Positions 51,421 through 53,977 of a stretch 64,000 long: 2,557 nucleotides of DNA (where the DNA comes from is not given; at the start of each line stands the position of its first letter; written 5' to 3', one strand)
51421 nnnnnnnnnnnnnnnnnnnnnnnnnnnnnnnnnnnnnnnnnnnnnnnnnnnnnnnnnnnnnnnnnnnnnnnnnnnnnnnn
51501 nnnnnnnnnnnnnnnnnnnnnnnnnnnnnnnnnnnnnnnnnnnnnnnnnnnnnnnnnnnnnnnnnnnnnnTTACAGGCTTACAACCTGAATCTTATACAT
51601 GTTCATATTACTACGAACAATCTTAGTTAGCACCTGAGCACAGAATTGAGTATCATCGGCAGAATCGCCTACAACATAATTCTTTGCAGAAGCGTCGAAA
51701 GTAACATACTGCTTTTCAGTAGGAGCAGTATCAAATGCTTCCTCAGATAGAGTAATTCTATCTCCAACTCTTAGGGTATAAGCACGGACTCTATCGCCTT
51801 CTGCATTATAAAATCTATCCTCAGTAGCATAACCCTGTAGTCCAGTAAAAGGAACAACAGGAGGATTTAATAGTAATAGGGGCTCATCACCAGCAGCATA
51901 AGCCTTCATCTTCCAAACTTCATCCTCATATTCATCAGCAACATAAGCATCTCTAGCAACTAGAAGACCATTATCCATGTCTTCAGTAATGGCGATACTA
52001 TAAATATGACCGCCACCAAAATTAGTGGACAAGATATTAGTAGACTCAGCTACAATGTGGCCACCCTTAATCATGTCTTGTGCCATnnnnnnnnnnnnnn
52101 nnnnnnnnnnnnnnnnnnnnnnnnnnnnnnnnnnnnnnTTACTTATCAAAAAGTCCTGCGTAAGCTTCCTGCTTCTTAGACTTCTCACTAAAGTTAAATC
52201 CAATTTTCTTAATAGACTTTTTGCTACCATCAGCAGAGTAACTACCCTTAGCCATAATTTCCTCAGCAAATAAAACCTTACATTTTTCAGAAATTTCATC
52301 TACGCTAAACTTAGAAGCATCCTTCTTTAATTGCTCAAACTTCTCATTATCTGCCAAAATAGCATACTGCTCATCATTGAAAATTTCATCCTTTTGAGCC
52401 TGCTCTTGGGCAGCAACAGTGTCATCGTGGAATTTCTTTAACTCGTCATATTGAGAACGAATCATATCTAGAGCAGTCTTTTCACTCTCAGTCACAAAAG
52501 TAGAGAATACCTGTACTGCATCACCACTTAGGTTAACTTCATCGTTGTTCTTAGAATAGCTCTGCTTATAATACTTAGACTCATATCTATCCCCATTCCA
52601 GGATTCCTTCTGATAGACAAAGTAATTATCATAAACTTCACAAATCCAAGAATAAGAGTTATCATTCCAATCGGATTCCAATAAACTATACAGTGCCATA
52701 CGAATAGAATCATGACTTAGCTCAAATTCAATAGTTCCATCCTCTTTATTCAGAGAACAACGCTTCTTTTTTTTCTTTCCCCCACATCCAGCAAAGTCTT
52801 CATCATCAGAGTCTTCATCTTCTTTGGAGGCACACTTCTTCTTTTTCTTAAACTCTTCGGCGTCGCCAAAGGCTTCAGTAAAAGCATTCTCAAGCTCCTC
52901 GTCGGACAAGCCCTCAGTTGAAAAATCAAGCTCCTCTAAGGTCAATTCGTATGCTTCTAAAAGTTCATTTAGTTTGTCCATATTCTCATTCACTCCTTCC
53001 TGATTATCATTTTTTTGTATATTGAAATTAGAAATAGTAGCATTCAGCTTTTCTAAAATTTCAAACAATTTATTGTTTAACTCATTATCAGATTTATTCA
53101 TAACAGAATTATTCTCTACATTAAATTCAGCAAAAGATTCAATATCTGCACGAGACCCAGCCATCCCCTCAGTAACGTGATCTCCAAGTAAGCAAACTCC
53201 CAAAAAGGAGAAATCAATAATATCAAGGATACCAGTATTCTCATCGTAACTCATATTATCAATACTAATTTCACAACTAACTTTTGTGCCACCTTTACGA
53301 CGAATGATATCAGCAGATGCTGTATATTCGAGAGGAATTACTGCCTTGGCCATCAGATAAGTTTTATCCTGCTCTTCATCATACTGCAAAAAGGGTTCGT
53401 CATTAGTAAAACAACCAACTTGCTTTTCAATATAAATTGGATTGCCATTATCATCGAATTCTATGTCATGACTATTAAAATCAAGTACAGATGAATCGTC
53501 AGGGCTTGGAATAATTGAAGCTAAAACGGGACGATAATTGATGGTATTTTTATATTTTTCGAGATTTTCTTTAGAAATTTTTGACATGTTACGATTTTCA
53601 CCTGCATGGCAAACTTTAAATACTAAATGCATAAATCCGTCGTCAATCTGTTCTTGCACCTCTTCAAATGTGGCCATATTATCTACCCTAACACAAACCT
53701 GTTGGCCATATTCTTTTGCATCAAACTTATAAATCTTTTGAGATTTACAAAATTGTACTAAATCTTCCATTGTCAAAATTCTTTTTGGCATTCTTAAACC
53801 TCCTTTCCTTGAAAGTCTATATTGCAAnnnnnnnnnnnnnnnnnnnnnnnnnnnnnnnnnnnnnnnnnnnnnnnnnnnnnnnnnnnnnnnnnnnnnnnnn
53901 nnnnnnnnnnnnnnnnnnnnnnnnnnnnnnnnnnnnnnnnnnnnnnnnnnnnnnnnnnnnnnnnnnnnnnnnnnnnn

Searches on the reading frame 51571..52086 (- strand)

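Call 14: search_protein_families(library=phrogs, proteins=[window:51571-52086:-], max_evalue=0.001)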
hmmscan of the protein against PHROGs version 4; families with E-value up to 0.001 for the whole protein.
window:51571-52086:- (171 aa): 1 family
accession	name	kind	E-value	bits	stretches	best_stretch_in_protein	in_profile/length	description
phrog_4147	-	unknown function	7.3e-14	52.8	1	27-159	19-153/166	-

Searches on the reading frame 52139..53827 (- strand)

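Call 14: search_protein_families(library=phrogs, proteins=[window:52139-53827:-], max_evalue=0.001)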
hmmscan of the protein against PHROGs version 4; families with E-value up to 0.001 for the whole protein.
window:52139-53827:- (562 aa): 1 family
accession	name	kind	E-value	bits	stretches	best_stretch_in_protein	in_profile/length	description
phrog_3313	-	unknown function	5.3e-51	175.1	1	50-561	9-476/480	-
